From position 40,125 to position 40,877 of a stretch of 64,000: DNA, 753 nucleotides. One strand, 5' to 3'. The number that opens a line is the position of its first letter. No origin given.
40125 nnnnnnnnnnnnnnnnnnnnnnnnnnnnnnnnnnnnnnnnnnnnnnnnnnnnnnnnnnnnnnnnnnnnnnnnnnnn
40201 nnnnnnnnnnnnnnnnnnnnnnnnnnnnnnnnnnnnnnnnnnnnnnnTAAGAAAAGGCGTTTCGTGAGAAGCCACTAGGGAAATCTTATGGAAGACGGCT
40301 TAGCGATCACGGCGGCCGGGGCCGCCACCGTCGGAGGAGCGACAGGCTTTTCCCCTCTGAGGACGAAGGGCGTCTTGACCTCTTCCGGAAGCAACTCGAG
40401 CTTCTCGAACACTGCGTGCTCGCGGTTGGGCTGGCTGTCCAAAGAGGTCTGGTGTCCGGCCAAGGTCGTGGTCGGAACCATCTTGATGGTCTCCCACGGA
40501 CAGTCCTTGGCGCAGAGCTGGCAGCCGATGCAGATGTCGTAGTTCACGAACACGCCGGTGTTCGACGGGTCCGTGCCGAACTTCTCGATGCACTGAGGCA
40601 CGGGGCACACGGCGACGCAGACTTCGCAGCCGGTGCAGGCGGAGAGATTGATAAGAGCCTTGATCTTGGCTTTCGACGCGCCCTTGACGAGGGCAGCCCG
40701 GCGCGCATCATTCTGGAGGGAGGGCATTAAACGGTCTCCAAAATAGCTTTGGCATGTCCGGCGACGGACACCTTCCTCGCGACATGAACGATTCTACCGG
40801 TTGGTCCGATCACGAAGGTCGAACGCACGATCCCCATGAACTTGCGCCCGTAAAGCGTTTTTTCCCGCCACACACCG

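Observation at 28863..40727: Three copies of one ferredoxin 3' segment bracket two lower-GC gene cassettes (UPF0182; complete Pho regulon)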

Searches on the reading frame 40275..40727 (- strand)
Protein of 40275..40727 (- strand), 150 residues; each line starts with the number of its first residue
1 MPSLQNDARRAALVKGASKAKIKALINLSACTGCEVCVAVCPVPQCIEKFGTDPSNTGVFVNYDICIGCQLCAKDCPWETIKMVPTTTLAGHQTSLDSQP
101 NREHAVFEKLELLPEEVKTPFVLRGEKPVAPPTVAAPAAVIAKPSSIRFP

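Call 9: search_protein_families(library=pfam, proteins=[window:40275-40727:-], max_evalue=0.01)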
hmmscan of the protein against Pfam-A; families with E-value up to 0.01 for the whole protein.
window:40275-40727:- (150 aa): 13 families
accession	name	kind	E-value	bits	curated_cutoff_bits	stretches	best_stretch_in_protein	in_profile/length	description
PF14697.11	Fer4_21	-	2.3e-12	47.3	35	2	17-48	29-58/59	4Fe-4S dicluster domain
PF12838.12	Fer4_7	-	1.4e-11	45.1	27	3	31-78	2-50/52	4Fe-4S dicluster domain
PF00037.32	Fer4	-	1.6e-10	40.8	21.1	2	60-82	2-24/24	4Fe-4S binding domain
PF13237.11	Fer4_10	-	4e-10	39.9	25.5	2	60-83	3-22/53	4Fe-4S dicluster domain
PF12797.12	Fer4_2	-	4.8e-10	39.2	24.5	2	25-43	4-22/22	4Fe-4S binding domain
PF13484.11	Fer4_16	-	5.2e-08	34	30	1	15-43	35-65/66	4Fe-4S double cluster binding domain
PF13183.11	Fer4_8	-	8.5e-08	33.1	27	1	28-46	2-20/68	4Fe-4S dicluster domain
PF12837.12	Fer4_6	-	2.7e-07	30.6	25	2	25-46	3-23/24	4Fe-4S binding domain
PF13187.11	Fer4_9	-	1.2e-05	25.6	27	1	30-78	1-49/52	4Fe-4S dicluster domain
PF12800.12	Fer4_4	-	1.6e-05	25.2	24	0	64-77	2-15/17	4Fe-4S binding domain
PF13459.11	Fer4_15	-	9.9e-05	23.4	22.4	0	59-77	1-19/66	4Fe-4S single cluster domain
PF25160.1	LdpA_Fe-S-bd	-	0.0011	19.1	27.6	0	61-84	23-46/49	LdpA Fe-S cluster-binding domain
PF13534.11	Fer4_17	-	0.0017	19.3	22.2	0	24-42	39-57/61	4Fe-4S dicluster domain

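Call 11: find_homologous_proteins(query=window:40275-40727:-, max_evalue=0.00001)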
Query window:40275-40727:- (150 aa): 720 proteins with E <= 0.00001 among 775 candidates; the best 120 are listed.
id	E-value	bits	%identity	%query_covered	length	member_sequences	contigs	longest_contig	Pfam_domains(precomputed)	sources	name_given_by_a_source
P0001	2.4e-95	334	100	100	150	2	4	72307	PF14697.12,PF12797.13,PF12837.13,PF00037.33,PF13484.12,PF12838.13,PF13237.12,PF13183.12,PF12800.13,PF13187.12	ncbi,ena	ncbi:MAG: 4Fe-4S dicluster domain-containing protein [Elusimicrobiota bacterium]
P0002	2.1e-77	276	90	86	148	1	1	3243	PF14697.12,PF12797.13,PF00037.33,PF13484.12,PF12838.13,PF13237.12,PF13183.12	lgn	-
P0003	4.3e-77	275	82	94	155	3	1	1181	PF14697.12,PF12797.13,PF00037.33,PF13484.12,PF12838.13,PF13237.12,PF13183.12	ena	-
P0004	2.3e-76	273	85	84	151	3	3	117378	PF14697.12,PF12797.13,PF12837.13,PF00037.33,PF13484.12,PF12838.13,PF13237.12,PF13183.12,PF12800.13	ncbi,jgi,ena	jgi:Pyruvate/2-oxoacid:ferredoxin oxidoreductase delta subunit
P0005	1.6e-75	270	82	86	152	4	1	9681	PF14697.12,PF12797.13,PF12837.13,PF00037.33,PF13484.12,PF12838.13,PF13237.12,PF13183.12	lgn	-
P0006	3.5e-74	266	87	86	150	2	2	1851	PF14697.12,PF12797.13,PF12837.13,PF00037.33,PF13484.12,PF12838.13,PF13237.12,PF13183.12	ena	-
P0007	5.1e-74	265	86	85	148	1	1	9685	PF14697.12,PF12797.13,PF00037.33,PF13484.12,PF12838.13,PF13237.12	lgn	-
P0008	1.2e-73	264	88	85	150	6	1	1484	PF14697.12,PF12797.13,PF12837.13,PF00037.33,PF13484.12,PF12838.13,PF13237.12,PF13183.12,PF12800.13,PF13187.12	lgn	-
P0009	1.5e-73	263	88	81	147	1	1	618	PF14697.12,PF12837.13,PF13484.12,PF12838.13,PF13534.12,PF12800.13,PF12797.13,PF00037.33,PF25160.2,PF13237.12,PF13183.12,PF13187.12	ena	-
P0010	1.9e-72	260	86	84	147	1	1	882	PF14697.12,PF12797.13,PF12837.13,PF00037.33,PF13484.12,PF12838.13,PF13237.12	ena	-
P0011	3.4e-72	259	85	86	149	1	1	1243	PF14697.12,PF12797.13,PF00037.33,PF13484.12,PF12838.13,PF13237.12,PF13183.12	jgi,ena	-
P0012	3.6e-72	259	87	85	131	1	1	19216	PF14697.12,PF12797.13,PF12837.13,PF00037.33,PF13484.12,PF12838.13,PF13237.12,PF13183.12,PF13187.12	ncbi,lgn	-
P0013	6.0e-72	258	87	85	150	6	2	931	PF14697.12,PF12797.13,PF00037.33,PF13484.12,PF12838.13,PF25160.2,PF13237.12,PF13183.12,PF12800.13,PF13187.12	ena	-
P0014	1.5e-71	257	87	82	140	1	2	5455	PF14697.12,PF12797.13,PF12837.13,PF00037.33,PF13484.12,PF12838.13,PF13237.12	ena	-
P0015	9.8e-71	254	84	85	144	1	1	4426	PF14697.12,PF12797.13,PF00037.33,PF13484.12,PF12838.13,PF13237.12,PF13183.12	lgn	-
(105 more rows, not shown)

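Call 14: find_related_loci(query=window:40275-40727:-, collection=genome_contigs, flank=10000)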
Query window:40275-40727:- (150 aa) in genome_contigs; peptide patterns used: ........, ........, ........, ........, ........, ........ (x = any residue, [..] = any of these).
193 stretches matched a pattern; 17 encode a relative of the query (tblastn E <= 1e-3); 17 distinct loci.
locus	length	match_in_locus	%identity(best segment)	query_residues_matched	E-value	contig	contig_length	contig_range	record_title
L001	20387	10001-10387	89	1-129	2e-77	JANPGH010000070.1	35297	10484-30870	MAG: Elusimicrobiota bacterium isolate VAR_69_metabat_387 VAR_69_k141_250290, whole genome shotgun sequence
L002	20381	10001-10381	90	1-127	2e-77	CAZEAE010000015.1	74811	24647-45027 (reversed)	MAG TPA_asm: uncultured Elusimicrobia sp. isolate binchicken_co248_32 genome assembly, contig: NODE_231_length_74811_cov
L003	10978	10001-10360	85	1-120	7e-70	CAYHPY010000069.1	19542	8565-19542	MAG TPA_asm: uncultured Elusimicrobia bacterium isolate ERP119705_co15_38 genome assembly, contig: NODE_2697_length_1954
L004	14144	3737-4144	82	1-136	3e-69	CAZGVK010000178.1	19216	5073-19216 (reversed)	MAG TPA_asm: uncultured Elusimicrobia sp. isolate binchicken_co203_514 genome assembly, contig: k141_3817655, whole geno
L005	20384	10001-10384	83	1-128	7e-68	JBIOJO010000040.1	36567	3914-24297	MAG: Elusimicrobiota bacterium isolate GcC5-9 k141_2377609_length_36567_cov_31.0000, whole genome shotgun sequence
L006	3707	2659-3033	81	1-125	1e-67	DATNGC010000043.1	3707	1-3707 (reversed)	MAG TPA_asm: Elusimicrobiota bacterium isolate SMAG_U11311 k141_3155437, whole genome shotgun sequence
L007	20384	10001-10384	78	1-128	1e-66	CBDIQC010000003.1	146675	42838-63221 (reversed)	MAG: uncultured Elusimicrobia bacterium isolate NI882-mx-bin12 genome assembly, contig: N-N882-C461, whole genome shotgu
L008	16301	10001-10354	85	1-118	7e-66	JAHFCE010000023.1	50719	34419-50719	MAG: Elusimicrobia bacterium isolate nzgw214 NODE_151_length_50720_cov_4.402972, whole genome shotgun sequence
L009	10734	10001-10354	79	1-118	2e-63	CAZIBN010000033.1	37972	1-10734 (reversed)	MAG TPA_asm: uncultured Elusimicrobia sp. isolate binchicken_co186_163 genome assembly, contig: NODE_1068_length_37972_c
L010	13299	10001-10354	80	1-118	1e-62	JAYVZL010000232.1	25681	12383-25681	MAG: Elusimicrobiota bacterium isolate GL90_UP_concoct_198 GL90_UP_concoct_198_231, whole genome shotgun sequence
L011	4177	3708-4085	72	1-126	1e-62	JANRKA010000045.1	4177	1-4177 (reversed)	MAG: Elusimicrobiota bacterium isolate bins.479 k141_2426882, whole genome shotgun sequence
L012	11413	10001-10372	77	1-124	1e-62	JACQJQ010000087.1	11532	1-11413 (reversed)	MAG: Elusimicrobia bacterium isolate NC_groundwater_1155_Ag_S-0.1um_67_28 S_p1_S3_coassembly_k141_961669, whole genome s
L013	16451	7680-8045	75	1-121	1e-60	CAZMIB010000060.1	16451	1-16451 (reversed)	MAG TPA_asm: uncultured Elusimicrobia sp. isolate binchicken_co185_179 genome assembly, contig: NODE_5017_length_16451_c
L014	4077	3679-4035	76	1-118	2e-59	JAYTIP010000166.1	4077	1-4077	MAG: Elusimicrobiota bacterium isolate GFS_2774 GFS_2774_165, whole genome shotgun sequence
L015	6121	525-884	73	1-118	1e-58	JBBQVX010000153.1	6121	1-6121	MAG: Elusimicrobiota bacterium isolate Co_metawrap_2019 Cmw_2019_k141_27760929_length_6121_cov_8.0000, whole genome shot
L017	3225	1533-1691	72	76-128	2e-22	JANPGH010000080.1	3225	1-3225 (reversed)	MAG: Elusimicrobiota bacterium isolate VAR_69_metabat_387 VAR_69_k141_3366164, whole genome shotgun sequence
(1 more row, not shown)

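Call 20: find_encoding_contigs(protein=P0001, flank=10000, max_places=6)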
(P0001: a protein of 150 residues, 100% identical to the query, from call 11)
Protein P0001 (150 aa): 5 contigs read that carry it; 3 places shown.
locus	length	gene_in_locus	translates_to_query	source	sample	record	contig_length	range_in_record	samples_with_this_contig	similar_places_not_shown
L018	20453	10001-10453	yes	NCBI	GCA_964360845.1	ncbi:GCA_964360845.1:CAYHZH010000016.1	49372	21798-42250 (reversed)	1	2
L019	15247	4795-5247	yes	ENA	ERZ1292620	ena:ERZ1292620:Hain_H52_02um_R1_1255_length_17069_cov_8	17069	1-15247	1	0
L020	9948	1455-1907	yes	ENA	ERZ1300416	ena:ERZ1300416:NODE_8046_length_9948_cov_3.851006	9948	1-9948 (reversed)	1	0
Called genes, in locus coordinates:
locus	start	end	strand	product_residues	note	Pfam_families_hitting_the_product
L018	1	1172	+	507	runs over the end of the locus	-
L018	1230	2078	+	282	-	PF01578:Cytochrom_C_asm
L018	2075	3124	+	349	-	PF05201:GlutR_N, PF01488:Shikimate_DH, PF13241:NAD_binding_7 (weak)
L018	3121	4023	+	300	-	PF01903:CbiX (faint)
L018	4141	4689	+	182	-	PF00355:Rieske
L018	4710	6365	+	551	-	PF00033:Cytochrome_B, PF00032:Cytochrom_B_C (faint), PF13631:Cytochrom_B_N_2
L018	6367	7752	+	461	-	PF13442:Cytochrome_CBB3 (faint), PF14522:Cytochrome_C7 (faint), PF14537:Cytochrom_c3_2 (faint), PF00034:Cytochrom_C (weak)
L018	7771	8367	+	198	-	-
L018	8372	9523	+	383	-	PF06925:MGDG_synth, PF00534:Glycos_transf_1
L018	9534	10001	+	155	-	PF00578:AhpC-TSA, PF08534:Redoxin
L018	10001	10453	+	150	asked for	PF13183:Fer4_8 (faint), PF13187:Fer4_9 (faint), PF13484:Fer4_16 (faint), PF14697:Fer4_21 (weak), PF00037:Fer4 (faint), PF12797:Fer4_2 (faint), PF12837:Fer4_6 (faint), PF12838:Fer4_7 (weak), +2 more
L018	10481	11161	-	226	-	PF01895:PhoU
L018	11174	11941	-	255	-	PF02463:SMC_N (faint), PF00005:ABC_tran, PF13304:AAA_21 (faint)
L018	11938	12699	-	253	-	PF00005:ABC_tran, PF13304:AAA_21 (faint)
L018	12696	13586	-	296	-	PF00528:BPD_transp_1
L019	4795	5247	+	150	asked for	PF13183:Fer4_8 (faint), PF13187:Fer4_9 (faint), PF13484:Fer4_16 (faint), PF14697:Fer4_21 (weak), PF00037:Fer4 (faint), PF12797:Fer4_2 (faint), PF12837:Fer4_6 (faint), PF12838:Fer4_7 (weak), +2 more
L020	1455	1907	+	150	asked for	PF13183:Fer4_8 (faint), PF13187:Fer4_9 (faint), PF13484:Fer4_16 (faint), PF14697:Fer4_21 (weak), PF00037:Fer4 (faint), PF12797:Fer4_2 (faint), PF12837:Fer4_6 (faint), PF12838:Fer4_7 (weak), +2 more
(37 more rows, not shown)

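Call 35: search_protein_families(library=pfam, proteins=[L001:10614-11645:-, L001:12160-12660:-, L001:13057-15078:-, L017:1773-2741:+, L017:2-724:+], max_evalue=0.01)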
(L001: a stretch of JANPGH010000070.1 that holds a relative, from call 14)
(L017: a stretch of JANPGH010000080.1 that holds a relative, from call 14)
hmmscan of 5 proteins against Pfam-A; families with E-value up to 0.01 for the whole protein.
L001:10614-11645:- (343 aa): 3 families
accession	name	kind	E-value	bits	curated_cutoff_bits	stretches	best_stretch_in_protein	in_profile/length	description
PF00589.27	Phage_integrase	-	4.2e-21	75.9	27.1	1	167-320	8-169/172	Phage integrase family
PF13102.12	Phage_int_SAM_5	-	0.00097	19.9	22.3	1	61-141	5-87/98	Phage integrase SAM-like domain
PF24624.1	Int_N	-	0.0023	19.1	27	0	87-144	32-92/100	Phage integrase, N-terminal domain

L001:12160-12660:- (166 aa): 4 families
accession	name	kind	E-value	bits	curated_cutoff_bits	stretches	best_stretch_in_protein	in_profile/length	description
PF01527.26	HTH_Tnp_1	-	3.8e-06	27.4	24.1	1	4-50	2-49/75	Transposase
PF13384.12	HTH_23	-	0.0013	19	24.6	1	16-46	9-39/50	Homeodomain-like domain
PF13551.12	HTH_29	-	0.0043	17.6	28.1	0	15-45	2-33/64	Winged helix-turn helix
PF13936.12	HTH_38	-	0.005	17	27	1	11-43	7-39/44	Helix-turn-helix domain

L001:13057-15078:- (673 aa): 1 family
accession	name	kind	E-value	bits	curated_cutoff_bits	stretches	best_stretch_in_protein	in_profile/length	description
PF00476.26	DNA_pol_A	-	1.9e-21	76.9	34.3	1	387-594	141-362/381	DNA polymerase family A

L017:1773-2741:+ (322 aa): 2 families
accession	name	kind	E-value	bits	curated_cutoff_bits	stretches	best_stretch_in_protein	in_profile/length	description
PF08327.17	AHSA1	-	9.9e-40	136.1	22.1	2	33-171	1-124/125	Activator of Hsp90 ATPase homolog 1-like protein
PF10604.15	Polyketide_cyc2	-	1.8e-05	25.5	27.4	1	182-318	9-141/142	Polyketide cyclase / dehydrase and lipid transport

L017:2-724:+ (240 aa): 1 family
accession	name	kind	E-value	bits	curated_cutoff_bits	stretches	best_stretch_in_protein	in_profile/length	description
PF01593.30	Amino_oxidase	-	6.1e-05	22.9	19.8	1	12-229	228-443/443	Flavin containing amine oxidoreductase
